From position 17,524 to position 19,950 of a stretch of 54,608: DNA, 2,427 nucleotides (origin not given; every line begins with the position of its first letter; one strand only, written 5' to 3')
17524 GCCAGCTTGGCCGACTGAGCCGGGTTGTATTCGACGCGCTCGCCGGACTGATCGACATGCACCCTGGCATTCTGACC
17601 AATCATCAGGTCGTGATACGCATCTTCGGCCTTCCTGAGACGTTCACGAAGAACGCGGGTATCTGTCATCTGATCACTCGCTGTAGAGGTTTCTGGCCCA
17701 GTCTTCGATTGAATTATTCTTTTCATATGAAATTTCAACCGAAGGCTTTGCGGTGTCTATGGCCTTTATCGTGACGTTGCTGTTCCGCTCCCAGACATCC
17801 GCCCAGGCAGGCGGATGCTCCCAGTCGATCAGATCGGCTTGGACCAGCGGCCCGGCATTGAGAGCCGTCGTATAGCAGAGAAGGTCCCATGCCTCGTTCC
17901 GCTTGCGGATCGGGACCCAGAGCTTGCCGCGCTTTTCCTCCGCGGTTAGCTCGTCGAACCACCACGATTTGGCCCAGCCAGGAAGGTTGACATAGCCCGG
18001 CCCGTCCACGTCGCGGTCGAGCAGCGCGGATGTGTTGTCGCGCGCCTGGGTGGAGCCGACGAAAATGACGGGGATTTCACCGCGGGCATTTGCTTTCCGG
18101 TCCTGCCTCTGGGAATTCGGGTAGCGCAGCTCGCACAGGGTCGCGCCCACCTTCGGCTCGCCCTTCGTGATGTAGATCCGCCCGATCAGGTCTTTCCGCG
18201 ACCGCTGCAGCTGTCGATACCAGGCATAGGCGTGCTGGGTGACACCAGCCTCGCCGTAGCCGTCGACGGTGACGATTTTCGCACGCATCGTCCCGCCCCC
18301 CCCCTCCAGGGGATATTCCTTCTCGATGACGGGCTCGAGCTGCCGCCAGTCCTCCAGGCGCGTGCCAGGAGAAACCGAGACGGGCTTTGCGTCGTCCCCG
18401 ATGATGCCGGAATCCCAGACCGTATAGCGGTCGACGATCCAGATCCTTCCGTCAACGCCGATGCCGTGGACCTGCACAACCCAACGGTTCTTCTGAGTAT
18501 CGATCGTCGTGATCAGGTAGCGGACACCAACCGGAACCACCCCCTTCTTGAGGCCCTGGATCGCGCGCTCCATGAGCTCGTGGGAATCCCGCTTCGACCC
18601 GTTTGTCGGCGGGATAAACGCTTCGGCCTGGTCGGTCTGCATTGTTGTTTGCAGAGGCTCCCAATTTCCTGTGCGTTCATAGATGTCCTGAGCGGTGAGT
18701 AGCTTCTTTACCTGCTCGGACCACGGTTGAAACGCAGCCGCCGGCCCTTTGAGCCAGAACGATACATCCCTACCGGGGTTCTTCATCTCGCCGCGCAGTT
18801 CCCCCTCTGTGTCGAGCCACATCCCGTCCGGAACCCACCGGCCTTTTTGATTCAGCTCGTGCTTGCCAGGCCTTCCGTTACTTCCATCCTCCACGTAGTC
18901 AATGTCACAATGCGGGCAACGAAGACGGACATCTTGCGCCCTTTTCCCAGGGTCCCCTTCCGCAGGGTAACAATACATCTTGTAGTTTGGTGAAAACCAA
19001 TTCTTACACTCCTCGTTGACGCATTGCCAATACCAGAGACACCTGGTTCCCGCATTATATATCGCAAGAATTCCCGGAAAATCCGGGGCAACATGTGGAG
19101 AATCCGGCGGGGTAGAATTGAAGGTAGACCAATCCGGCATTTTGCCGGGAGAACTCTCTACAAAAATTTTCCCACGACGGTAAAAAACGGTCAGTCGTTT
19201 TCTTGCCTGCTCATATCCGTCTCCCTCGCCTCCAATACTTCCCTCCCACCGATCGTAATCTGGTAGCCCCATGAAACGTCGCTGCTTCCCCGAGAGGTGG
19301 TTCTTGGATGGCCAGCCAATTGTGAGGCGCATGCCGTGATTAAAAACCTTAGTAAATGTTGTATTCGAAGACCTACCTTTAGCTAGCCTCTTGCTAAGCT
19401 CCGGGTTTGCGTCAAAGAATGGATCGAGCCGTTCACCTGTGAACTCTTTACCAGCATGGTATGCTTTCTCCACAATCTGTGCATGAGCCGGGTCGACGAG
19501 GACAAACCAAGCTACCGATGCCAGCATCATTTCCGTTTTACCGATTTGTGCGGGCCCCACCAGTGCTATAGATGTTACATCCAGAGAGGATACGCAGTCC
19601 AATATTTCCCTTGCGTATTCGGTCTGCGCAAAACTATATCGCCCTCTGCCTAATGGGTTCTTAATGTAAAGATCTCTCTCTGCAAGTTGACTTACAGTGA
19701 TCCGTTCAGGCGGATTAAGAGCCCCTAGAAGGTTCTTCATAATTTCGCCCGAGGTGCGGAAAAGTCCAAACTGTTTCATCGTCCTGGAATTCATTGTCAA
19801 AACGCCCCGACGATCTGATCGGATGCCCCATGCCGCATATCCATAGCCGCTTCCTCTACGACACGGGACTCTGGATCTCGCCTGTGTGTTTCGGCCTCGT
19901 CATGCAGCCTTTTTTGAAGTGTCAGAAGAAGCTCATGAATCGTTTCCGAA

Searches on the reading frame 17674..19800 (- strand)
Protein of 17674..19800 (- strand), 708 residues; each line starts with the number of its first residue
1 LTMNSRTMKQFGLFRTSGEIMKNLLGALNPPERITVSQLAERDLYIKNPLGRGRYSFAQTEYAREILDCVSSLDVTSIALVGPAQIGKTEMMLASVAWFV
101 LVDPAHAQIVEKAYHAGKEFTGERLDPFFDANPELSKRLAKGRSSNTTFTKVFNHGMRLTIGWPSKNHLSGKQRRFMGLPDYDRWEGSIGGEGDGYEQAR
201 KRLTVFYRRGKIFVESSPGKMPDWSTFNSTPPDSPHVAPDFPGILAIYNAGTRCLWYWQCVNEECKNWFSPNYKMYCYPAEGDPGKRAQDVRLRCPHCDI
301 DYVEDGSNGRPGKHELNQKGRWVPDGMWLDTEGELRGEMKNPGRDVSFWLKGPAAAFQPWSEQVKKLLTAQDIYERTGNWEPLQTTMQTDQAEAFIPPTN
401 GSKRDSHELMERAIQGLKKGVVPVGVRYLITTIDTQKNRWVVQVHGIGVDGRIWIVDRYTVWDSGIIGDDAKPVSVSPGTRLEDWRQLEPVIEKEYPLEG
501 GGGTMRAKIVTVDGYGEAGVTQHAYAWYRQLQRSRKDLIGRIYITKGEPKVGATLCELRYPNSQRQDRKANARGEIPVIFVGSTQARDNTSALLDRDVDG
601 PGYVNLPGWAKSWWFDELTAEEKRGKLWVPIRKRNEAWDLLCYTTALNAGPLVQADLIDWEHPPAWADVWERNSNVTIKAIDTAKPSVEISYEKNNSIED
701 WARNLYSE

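Call 58: search_dna_similar(query=window:17674-19800:-, collection=phages, mode=protein, max_rows=12)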
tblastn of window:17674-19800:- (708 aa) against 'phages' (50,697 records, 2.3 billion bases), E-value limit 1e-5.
Records with a match: 506; places in all: 507; records where one place covers at least 80% of the query: 408.
Best place of each record, by identity: <60% 506.
By first word of the organism name: Salmonella 93; Escherichia 39; Rhodobacter 39; Klebsiella 27; Aeromonas 24; Bacteriophage 23; Proteus 21; Ralstonia 20; Vibrio 18; Pseudomonas 18; and 57 more.
By host as written in the record: - 45; Rhodobacter capsulatus YW1 39; Salmonella enterica subsp. enterica serovar Typhimurium 25; Escherichia coli 21; Ralstonia solanacearum 18; Salmonella enterica 17; Proteus mirabilis 15; Ruegeria pomeroyi DSS-3 10; and 188 more.
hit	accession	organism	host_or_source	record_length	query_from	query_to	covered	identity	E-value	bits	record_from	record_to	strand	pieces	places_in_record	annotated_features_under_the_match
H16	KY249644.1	Synechococcus virus S-ESS1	Synechococcus sp.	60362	3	676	95%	39.2%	2e-137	452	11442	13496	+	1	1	terminase large subunit | putative terminase small subunit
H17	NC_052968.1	Synechococcus virus S-ESS1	Synechococcus sp.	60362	3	676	95%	39.2%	2e-137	452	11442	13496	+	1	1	terminase large subunit | terminase small subunit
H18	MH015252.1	Ruegeria phage vB_RpoS-V18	Ruegeria pomeroyi DSS-3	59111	14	680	94%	38.2%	6e-139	456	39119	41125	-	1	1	terminase large subunit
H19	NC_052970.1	Ruegeria phage vB_RpoS-V18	Ruegeria pomeroyi DSS-3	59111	14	680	94%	38.2%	6e-139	456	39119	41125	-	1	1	terminase large subunit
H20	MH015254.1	Ruegeria phage vB_RpoS-V11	Ruegeria pomeroyi DSS-3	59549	14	680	94%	38.2%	6e-139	456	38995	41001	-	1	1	terminase large subunit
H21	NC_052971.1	Ruegeria phage vB_RpoS-V11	Ruegeria pomeroyi DSS-3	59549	14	680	94%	38.2%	6e-139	456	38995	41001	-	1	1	terminase large subunit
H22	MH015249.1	Ruegeria phage vB_RpoS-V7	Ruegeria pomeroyi DSS-3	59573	14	680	94%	38.2%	6e-139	456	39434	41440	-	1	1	terminase large subunit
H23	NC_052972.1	Ruegeria phage vB_RpoS-V7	Ruegeria pomeroyi DSS-3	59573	14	680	94%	38.2%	6e-139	456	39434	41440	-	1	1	terminase large subunit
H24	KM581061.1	Ruegeria phage DSS3-P1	Ruegeria pomeroyi DSS-3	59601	14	680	94%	38.2%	6e-139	456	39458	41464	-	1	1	terminase large subunit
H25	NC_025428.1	Ruegeria phage DSS3-P1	Ruegeria pomeroyi DSS-3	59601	14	680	94%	38.2%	6e-139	456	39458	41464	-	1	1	terminase large subunit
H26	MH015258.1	Ruegeria phage vB_RpoS-V16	Ruegeria pomeroyi DSS-3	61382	14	680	94%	38.2%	6e-139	456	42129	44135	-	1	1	terminase large subunit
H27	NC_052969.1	Ruegeria phage vB_RpoS-V16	Ruegeria pomeroyi DSS-3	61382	14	680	94%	38.2%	6e-139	456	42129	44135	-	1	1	terminase large subunit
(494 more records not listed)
